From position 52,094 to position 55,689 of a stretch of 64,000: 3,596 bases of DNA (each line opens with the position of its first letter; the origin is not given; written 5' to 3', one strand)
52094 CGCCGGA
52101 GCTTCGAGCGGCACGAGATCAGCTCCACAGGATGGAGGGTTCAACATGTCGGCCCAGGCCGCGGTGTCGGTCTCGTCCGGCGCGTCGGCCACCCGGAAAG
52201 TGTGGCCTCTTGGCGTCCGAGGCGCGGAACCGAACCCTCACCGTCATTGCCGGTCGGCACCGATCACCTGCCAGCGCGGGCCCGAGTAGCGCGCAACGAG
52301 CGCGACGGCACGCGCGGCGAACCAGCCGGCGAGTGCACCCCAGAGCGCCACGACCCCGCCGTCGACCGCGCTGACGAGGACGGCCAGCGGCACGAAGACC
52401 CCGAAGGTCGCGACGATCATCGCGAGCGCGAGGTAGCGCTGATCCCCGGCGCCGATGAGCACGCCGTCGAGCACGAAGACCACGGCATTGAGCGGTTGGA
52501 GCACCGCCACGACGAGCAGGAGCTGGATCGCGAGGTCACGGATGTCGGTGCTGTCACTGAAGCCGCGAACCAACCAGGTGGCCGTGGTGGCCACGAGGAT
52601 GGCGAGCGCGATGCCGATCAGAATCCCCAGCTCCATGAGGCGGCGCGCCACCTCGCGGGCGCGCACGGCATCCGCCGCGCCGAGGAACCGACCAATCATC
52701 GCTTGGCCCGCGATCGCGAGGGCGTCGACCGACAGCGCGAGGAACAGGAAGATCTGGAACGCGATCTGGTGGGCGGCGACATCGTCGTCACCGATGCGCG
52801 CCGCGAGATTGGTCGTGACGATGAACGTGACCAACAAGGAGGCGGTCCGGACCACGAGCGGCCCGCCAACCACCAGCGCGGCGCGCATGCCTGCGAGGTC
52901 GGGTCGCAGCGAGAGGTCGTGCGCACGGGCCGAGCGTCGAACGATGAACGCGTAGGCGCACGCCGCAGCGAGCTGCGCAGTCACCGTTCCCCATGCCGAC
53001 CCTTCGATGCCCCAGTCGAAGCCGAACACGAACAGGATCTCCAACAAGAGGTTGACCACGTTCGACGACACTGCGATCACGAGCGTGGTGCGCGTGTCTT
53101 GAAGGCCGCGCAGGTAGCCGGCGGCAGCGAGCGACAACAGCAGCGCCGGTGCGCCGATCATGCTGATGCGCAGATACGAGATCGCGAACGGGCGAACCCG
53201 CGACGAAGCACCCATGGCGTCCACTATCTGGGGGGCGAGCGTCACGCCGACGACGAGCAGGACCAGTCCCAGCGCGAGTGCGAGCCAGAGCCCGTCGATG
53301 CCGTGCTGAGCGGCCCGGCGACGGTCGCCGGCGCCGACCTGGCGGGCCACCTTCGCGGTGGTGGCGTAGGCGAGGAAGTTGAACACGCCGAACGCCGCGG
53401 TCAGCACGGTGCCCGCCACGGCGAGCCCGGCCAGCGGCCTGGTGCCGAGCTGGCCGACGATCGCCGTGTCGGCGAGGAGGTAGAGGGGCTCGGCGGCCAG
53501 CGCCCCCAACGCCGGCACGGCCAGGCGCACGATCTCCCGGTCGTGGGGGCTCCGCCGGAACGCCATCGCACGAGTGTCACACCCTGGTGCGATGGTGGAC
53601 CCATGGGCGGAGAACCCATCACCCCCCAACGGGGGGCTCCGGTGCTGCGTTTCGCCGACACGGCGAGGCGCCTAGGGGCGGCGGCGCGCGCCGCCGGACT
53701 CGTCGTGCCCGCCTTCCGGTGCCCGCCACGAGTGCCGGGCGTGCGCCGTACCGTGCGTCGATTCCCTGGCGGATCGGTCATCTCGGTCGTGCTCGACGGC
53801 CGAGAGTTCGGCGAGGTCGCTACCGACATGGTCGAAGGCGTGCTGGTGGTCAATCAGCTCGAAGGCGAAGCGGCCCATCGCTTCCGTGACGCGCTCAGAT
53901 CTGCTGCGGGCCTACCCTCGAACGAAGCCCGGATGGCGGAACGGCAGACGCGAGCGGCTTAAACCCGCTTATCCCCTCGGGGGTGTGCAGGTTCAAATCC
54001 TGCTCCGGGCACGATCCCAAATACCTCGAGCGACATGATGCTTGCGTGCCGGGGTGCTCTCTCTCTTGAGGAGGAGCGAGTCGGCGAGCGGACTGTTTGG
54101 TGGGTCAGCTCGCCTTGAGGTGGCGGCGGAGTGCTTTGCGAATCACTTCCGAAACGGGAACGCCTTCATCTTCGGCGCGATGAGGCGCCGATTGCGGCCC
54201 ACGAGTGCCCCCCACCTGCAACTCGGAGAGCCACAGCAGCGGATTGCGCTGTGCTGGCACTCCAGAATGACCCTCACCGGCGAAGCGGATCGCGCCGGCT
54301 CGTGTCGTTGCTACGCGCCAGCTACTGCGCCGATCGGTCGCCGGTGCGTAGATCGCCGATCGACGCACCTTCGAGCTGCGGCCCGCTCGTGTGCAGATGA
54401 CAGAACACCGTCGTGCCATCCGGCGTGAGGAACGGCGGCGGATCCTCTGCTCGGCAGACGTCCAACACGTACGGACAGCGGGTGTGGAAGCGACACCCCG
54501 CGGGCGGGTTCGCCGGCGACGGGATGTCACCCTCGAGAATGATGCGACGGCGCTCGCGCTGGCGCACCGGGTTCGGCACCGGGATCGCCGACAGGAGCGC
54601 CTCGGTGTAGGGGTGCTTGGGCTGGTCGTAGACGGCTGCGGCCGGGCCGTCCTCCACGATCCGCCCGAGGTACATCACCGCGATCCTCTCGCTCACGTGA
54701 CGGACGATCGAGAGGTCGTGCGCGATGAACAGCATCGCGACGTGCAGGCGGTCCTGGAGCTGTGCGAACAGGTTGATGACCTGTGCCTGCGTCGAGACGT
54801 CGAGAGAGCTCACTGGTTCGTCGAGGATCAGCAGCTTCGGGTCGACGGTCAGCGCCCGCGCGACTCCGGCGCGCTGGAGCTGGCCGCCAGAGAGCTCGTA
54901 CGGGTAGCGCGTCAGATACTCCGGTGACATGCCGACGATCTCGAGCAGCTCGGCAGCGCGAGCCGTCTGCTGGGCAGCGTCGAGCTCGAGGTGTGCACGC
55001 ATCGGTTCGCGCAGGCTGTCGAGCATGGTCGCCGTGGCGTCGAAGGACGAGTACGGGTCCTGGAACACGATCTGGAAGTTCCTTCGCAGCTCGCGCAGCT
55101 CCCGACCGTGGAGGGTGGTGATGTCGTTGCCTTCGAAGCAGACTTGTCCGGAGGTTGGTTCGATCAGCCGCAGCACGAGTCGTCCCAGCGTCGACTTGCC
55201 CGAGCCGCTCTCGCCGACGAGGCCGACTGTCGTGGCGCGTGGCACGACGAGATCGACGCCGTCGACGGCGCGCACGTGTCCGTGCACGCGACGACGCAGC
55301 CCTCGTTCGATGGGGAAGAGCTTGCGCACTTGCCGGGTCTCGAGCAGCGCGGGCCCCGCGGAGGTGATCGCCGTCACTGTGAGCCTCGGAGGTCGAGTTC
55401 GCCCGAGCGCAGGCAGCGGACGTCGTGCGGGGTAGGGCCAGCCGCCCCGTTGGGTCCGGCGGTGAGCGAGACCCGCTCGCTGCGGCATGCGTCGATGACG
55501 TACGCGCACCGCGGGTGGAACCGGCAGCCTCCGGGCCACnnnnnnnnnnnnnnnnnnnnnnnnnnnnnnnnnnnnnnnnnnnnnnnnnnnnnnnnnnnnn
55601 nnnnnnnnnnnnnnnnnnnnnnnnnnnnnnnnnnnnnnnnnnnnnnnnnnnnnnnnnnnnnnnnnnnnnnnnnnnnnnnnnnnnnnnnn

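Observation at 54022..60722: ~135-nt direct repeats (RHH gene 3' end) bracket the whole peptide ABC operon beside tRNA-Leu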

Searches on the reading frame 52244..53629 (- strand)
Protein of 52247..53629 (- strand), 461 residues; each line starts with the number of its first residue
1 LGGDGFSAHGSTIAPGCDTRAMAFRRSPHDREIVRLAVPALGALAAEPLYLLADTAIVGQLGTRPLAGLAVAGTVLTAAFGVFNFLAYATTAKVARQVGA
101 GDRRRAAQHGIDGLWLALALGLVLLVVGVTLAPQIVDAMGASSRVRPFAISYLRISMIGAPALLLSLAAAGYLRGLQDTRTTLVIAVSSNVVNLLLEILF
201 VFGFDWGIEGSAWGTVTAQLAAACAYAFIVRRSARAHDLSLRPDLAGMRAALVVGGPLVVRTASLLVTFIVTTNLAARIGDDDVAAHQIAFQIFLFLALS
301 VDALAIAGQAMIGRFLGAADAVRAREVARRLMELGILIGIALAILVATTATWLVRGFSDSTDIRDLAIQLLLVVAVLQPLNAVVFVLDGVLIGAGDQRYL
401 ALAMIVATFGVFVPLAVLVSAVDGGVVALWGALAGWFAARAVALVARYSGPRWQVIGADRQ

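Call 16: search_protein_families(library=pfam, max_evalue=0.01, proteins=[window:52247-53629:-])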
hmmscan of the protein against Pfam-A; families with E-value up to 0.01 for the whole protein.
window:52247-53629:- (461 aa): 2 families
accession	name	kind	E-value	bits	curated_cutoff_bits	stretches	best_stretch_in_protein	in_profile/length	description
PF01554.23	MatE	-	1.9e-51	174.4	24.9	2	39-197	1-159/161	MatE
PF01943.22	Polysacc_synt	-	1.8e-12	47.7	28.2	1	108-296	71-253/274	Polysaccharide biosynthesis protein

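Call 18: find_related_loci(query=window:52247-53629:-, collection=genome_contigs, flank=10000)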
Query window:52247-53629:- (461 aa) in genome_contigs; peptide patterns used: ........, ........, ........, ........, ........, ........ (x = any residue, [..] = any of these).
415 stretches matched a pattern; 200 encode a relative of the query (tblastn E <= 1e-3); the best 80 are kept; 80 distinct loci.
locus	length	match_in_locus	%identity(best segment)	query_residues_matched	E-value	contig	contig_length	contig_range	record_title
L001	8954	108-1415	75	25-460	0e+0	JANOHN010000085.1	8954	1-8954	MAG: Acidimicrobiia bacterium isolate SOY_63_metabat_465 SOY_63_k141_3058427, whole genome shotgun sequence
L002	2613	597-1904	68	25-460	0e+0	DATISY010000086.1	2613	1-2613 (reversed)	MAG TPA_asm: Acidimicrobiia bacterium isolate SMAG_U15941 k141_268131, whole genome shotgun sequence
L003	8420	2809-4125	64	22-460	1e-164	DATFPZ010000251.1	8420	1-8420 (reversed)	MAG TPA_asm: Acidimicrobiia bacterium isolate SMAG_U9316 k141_1766599, whole genome shotgun sequence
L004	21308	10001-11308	66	25-460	3e-162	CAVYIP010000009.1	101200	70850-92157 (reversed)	MAG: uncultured Actinomycetes bacterium isolate MFD05088.bin.2.106 genome assembly, contig: contig_36247, whole genome s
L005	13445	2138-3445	66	25-460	2e-161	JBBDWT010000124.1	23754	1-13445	MAG: Acidimicrobiia bacterium isolate LejiaD_71_17 Lejia_D_3471_length_23754_cov_9, whole genome shotgun sequence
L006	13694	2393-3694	68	25-458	3e-155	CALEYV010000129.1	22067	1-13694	MAG TPA_asm: uncultured actinobacterium isolate SRR5457059_bin.33_CONCOCT_v1.1_MAG genome assembly, contig: ERZ795073.25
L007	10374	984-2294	62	25-461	2e-154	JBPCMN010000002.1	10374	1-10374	MAG: Acidimicrobiia bacterium isolate TH_ant_mag_105 S1Ck127_7136509_flag_0_multi_25.9756_len_10374, whole genome shotgu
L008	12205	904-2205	62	25-458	3e-151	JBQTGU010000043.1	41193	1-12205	MAG: Actinomycetota bacterium isolate SAR216 c_000000117763, whole genome shotgun sequence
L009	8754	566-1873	68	25-460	2e-180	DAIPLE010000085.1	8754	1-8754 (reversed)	MAG TPA_asm: Actinomycetota bacterium isolate CTOTU25330 NODE_3600_length_8754_cov_8.065870, whole genome shotgun sequen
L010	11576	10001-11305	63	25-460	4e-138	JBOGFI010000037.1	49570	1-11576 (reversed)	MAG: Acidimicrobiia bacterium isolate M3-S_metawrap_bin.36 k127_261258, whole genome shotgun sequence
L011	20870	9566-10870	63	26-460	1e-130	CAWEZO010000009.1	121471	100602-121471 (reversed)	MAG: uncultured Actinomycetes bacterium isolate MFD05942.bin.2.272 genome assembly, contig: contig_29700, whole genome s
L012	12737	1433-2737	63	26-460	8e-132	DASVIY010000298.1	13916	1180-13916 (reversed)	MAG TPA_asm: Acidimicrobiia bacterium isolate SMAG_U3005 k141_236444, whole genome shotgun sequence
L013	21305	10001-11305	61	26-460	1e-129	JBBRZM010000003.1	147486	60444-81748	MAG: Acidimicrobiia bacterium isolate metawrap_la5_47 metawrap_la5_47_K_934974_L_147486_cov_32.4054, whole genome shotgu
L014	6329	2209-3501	62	25-455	6e-126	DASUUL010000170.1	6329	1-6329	MAG TPA_asm: Acidimicrobiia bacterium isolate SMAG_U1788 k141_1604361, whole genome shotgun sequence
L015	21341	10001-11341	56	15-460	2e-121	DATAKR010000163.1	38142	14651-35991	MAG TPA_asm: Acidimicrobiales bacterium isolate SMAG_U6943 k141_31450, whole genome shotgun sequence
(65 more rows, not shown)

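Call 29: find_encoding_contigs(protein=window:52244-53566:-, flank=10000, max_places=10)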
Protein window:52244-53566:- (440 aa): 14 contigs read that carry it; 6 places shown.
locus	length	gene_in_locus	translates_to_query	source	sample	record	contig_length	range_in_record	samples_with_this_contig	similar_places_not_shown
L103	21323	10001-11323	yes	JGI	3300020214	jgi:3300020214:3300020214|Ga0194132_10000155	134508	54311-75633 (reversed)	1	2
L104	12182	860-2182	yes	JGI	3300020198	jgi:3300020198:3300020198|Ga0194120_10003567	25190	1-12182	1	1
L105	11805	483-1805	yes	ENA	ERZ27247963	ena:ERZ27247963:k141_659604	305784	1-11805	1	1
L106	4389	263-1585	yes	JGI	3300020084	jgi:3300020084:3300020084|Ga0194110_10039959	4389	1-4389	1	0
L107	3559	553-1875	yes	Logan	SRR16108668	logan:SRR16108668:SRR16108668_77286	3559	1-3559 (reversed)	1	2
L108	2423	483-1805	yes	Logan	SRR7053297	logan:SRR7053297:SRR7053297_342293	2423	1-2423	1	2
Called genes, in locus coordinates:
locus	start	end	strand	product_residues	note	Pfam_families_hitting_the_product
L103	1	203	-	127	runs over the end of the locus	PF03631:Virul_fac_BrkB (weak)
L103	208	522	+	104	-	-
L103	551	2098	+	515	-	PF00571:CBS, PF00285:Citrate_synt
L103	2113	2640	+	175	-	PF13302:Acetyltransf_3, PF00583:Acetyltransf_1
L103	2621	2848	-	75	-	-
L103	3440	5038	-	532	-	PF00496:SBP_bac_5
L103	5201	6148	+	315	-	PF19300:BPD_transp_1_N, PF00528:BPD_transp_1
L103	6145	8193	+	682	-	PF12911:OppC_N (weak), PF00528:BPD_transp_1, PF00005:ABC_tran, PF13304:AAA_21 (weak), PF08352:oligo_HPY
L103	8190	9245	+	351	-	PF00005:ABC_tran, PF13304:AAA_21 (faint), PF08352:oligo_HPY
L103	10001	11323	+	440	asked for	PF01554:MatE, PF01943:Polysacc_synt, PF01554:MatE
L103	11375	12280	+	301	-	PF01553:Acyltransferase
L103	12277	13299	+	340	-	PF01370:Epimerase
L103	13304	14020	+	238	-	PF00378:ECH_1, PF16113:ECH_2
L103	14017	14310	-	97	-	-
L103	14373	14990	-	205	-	PF13302:Acetyltransf_3, PF00583:Acetyltransf_1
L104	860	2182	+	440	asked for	PF01554:MatE, PF01943:Polysacc_synt, PF01554:MatE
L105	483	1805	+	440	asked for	PF01554:MatE, PF01943:Polysacc_synt, PF01554:MatE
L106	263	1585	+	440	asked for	PF01554:MatE, PF01943:Polysacc_synt, PF01554:MatE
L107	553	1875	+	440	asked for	PF01554:MatE, PF01943:Polysacc_synt, PF01554:MatE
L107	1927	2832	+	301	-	PF01553:Acyltransferase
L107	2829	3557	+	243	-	?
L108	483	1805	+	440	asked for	PF01554:MatE, PF01943:Polysacc_synt, PF01554:MatE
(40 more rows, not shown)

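Call 45: find_homologous_proteins(query=window:52244-53566:-, max_evalue=1e-50)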
Query window:52244-53566:- (440 aa): 7932 proteins with E <= 1e-50 among 8000 candidates; the best 120 are listed.
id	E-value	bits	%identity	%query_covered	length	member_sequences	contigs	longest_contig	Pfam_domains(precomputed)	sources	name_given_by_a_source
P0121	7.9e-263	890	100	100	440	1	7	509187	PF01943.23,PF01554.24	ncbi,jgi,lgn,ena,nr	ncbi:MAG: MATE family efflux transporter [Actinobacteria bacterium]|nr:MATE family efflux transporte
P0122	4.6e-216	736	82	99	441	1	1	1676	PF01943.23,PF01554.24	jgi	jgi:putative MATE family efflux protein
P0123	1.7e-205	701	78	99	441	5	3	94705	PF01554.24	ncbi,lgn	ncbi:MAG: MATE family efflux transporter [Acidimicrobiia bacterium]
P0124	1.5e-204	698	78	99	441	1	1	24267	PF01554.24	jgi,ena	-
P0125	1.3e-201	688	77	99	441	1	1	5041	PF01554.24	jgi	jgi:putative MATE family efflux protein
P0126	6.0e-201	686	76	99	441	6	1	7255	PF01554.24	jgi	jgi:putative MATE family efflux protein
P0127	5.0e-195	666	75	99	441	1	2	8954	PF01554.24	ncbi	-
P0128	5.7e-194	663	74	99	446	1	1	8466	PF01554.24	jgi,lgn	jgi:putative MATE family efflux protein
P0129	5.9e-193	660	73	99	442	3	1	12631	PF01554.24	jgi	jgi:putative MATE family efflux protein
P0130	8.7e-191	652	72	99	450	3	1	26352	PF01554.24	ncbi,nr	ncbi:MAG: MATE family efflux transporter [Acidimicrobiia bacterium]|nr:MATE family efflux transporte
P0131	2.6e-189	648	73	99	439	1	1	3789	PF01554.24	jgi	jgi:putative MATE family efflux protein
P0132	8.5e-188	643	73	99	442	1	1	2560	PF01554.24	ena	-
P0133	3.4e-186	637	71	99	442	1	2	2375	PF01554.24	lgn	-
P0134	9.5e-184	629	71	99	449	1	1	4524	PF01554.24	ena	-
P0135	7.0e-182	623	70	99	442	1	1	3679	PF01554.24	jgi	jgi:MATE family, multidrug efflux pump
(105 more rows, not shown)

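Call 46: find_encoding_contigs(protein=P0123, flank=10000, max_places=4)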
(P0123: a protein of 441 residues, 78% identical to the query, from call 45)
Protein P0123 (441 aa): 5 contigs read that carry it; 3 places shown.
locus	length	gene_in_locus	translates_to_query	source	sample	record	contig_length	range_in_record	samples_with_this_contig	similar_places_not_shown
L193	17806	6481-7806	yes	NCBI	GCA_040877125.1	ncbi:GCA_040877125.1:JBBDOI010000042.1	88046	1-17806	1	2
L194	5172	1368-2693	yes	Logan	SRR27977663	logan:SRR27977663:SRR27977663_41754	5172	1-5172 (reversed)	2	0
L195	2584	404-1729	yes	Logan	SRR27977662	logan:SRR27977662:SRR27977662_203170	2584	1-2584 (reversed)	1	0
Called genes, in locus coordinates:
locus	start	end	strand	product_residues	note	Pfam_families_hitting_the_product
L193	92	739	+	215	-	PF00702:Hydrolase, PF13419:HAD_2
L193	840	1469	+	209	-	PF00300:His_Phos_1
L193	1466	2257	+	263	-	PF00378:ECH_1, PF16113:ECH_2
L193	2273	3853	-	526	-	PF24923:ATP-grasp_IQCH, PF18105:PGM1_C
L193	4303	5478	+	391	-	PF00285:Citrate_synt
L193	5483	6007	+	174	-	PF00583:Acetyltransf_1 (weak), PF13302:Acetyltransf_3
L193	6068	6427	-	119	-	-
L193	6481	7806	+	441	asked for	PF01554:MatE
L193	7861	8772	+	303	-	PF01553:Acyltransferase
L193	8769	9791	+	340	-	PF01073:3Beta_HSD, PF01370:Epimerase, PF16363:GDP_Man_Dehyd (weak)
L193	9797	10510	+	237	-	PF00378:ECH_1, PF16113:ECH_2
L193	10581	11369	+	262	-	PF00106:adh_short, PF08659:KR, PF13561:adh_short_C2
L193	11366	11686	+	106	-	-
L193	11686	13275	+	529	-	PF02776:TPP_enzyme_N, PF00205:TPP_enzyme_M, PF02775:TPP_enzyme_C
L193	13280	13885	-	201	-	PF13302:Acetyltransf_3, PF00583:Acetyltransf_1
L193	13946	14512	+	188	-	PF00929:RNase_T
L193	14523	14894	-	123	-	-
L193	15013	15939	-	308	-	PF02541:Ppx-GppA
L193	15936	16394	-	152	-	PF04417:DUF501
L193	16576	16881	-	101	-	PF06305:LapA_dom (weak), PF04977:DivIC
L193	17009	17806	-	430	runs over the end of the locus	PF03952:Enolase_N, PF00113:Enolase_C, PF13378:MR_MLE_C (weak)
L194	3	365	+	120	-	?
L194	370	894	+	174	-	PF00583:Acetyltransf_1 (weak), PF13302:Acetyltransf_3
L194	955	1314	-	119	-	-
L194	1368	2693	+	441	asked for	PF01554:MatE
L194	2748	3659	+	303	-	PF01553:Acyltransferase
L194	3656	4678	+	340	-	PF01073:3Beta_HSD, PF01370:Epimerase, PF16363:GDP_Man_Dehyd (weak)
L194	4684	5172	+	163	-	?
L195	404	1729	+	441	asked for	PF01554:MatE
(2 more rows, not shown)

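Call 47: find_encoding_contigs(protein=P0124, flank=10000, max_places=3)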
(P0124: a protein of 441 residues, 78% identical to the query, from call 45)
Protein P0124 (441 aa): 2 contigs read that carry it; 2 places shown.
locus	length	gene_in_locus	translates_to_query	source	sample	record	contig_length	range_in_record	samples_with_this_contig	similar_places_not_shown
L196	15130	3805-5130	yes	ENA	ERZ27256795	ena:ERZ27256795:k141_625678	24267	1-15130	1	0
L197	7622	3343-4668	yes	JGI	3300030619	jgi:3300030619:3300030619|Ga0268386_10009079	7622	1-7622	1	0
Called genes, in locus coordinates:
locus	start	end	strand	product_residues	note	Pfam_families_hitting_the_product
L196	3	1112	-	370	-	?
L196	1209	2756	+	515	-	PF00571:CBS, PF00285:Citrate_synt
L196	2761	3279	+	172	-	PF13302:Acetyltransf_3, PF00583:Acetyltransf_1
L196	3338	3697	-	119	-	-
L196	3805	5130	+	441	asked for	PF01554:MatE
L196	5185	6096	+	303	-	PF01553:Acyltransferase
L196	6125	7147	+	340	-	PF01073:3Beta_HSD (weak), PF01370:Epimerase, PF04321:RmlD_sub_bind (weak)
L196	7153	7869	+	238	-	PF00378:ECH_1, PF16113:ECH_2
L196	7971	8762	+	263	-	PF00106:adh_short, PF08659:KR, PF13561:adh_short_C2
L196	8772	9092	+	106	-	-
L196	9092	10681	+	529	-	PF02776:TPP_enzyme_N, PF00205:TPP_enzyme_M, PF02775:TPP_enzyme_C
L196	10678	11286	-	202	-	PF13302:Acetyltransf_3, PF00583:Acetyltransf_1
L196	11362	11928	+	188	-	PF00929:RNase_T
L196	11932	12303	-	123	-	-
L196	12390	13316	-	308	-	PF02541:Ppx-GppA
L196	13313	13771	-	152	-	PF04417:DUF501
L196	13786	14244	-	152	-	PF04977:DivIC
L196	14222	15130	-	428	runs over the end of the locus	PF03952:Enolase_N, PF00113:Enolase_C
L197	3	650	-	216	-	?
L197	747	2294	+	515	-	PF00571:CBS, PF00285:Citrate_synt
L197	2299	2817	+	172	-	PF13302:Acetyltransf_3, PF00583:Acetyltransf_1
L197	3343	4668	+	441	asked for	PF01554:MatE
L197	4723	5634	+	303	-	PF01553:Acyltransferase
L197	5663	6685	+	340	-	PF01073:3Beta_HSD, PF01370:Epimerase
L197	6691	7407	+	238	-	PF00378:ECH_1, PF16113:ECH_2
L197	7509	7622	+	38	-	?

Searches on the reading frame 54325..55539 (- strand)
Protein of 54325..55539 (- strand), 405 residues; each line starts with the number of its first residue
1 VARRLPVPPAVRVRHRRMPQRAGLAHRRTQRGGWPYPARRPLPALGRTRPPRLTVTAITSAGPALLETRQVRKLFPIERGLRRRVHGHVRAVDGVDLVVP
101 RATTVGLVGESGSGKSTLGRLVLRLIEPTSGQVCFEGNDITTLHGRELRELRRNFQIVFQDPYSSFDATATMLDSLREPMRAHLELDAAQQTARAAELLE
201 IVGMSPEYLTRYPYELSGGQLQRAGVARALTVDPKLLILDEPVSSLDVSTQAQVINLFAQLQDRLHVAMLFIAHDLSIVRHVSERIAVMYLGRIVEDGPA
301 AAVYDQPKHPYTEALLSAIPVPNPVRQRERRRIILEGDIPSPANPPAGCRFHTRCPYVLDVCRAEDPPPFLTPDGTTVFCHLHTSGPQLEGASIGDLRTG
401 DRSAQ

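Call 16: search_protein_families(library=pfam, max_evalue=0.01, proteins=[window:54325-55539:-])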
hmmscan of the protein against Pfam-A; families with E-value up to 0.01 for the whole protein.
window:54325-55539:- (405 aa): 7 families
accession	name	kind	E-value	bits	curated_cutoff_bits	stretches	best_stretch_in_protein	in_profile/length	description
PF00005.33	ABC_tran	-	3.9e-30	105.7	25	1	93-243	2-136/137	ABC transporter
PF08352.17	oligo_HPY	-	1.8e-17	63.9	27.1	1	295-362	1-65/65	Oligopeptide/dipeptide transporter, C-terminal region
PF13304.12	AAA_21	-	3.7e-06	27.7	27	1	209-263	231-288/304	AAA domain, putative AbiEii toxin, Type IV TA system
PF13401.12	AAA_22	-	0.00017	22.4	27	1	107-199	10-101/130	AAA domain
PF13191.12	AAA_16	-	0.00044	21.2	32.6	1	104-261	26-159/167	AAA ATPase domain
PF25199.1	nSTAND_NTPase5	-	0.0039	17.5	34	1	98-184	37-126/145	Novel STAND NTPase 5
PF13166.12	AAA_13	-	0.0052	16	36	0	233-286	526-581/713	AAA domain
